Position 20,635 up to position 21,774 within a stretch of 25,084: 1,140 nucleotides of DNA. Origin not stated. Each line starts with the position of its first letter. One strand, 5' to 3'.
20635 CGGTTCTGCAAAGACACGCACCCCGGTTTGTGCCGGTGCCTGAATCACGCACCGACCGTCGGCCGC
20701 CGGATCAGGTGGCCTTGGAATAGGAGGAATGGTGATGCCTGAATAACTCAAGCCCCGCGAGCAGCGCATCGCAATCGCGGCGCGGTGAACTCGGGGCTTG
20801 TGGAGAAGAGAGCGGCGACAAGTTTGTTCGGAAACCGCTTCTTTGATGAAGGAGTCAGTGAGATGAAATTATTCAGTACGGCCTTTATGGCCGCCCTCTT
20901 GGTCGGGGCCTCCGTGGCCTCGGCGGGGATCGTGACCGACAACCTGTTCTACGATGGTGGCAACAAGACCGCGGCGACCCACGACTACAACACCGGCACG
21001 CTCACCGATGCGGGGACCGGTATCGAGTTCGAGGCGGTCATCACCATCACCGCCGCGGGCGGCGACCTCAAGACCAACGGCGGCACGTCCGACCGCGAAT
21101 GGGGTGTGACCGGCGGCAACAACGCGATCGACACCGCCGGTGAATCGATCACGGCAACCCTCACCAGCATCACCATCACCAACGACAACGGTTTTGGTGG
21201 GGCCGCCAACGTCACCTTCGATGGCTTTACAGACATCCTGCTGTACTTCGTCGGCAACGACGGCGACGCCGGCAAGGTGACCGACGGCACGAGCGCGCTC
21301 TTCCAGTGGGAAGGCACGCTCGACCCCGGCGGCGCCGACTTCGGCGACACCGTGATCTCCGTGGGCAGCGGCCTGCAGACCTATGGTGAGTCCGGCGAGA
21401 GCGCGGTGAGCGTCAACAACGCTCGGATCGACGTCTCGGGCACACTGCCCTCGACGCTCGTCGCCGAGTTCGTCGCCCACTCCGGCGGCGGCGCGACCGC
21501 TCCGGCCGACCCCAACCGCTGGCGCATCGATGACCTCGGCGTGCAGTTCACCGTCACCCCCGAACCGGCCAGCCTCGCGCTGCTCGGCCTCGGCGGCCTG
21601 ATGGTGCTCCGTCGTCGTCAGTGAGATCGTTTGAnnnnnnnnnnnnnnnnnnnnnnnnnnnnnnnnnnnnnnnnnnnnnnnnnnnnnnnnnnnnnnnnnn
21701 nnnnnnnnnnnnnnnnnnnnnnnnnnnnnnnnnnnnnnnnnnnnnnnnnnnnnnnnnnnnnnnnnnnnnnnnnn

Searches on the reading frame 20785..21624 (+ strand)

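Call 7: search_protein_families(library=pfam, proteins=[window:20785-21624:+], max_evalue=0.001)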
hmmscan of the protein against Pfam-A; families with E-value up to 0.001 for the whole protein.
window:20785-21624:+ (279 aa): 1 family
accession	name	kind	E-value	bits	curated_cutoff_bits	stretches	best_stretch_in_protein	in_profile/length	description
PF07589.16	PEP-CTERM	-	0.00012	22.4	20.7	1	258-278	2-24/24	PEP-CTERM motif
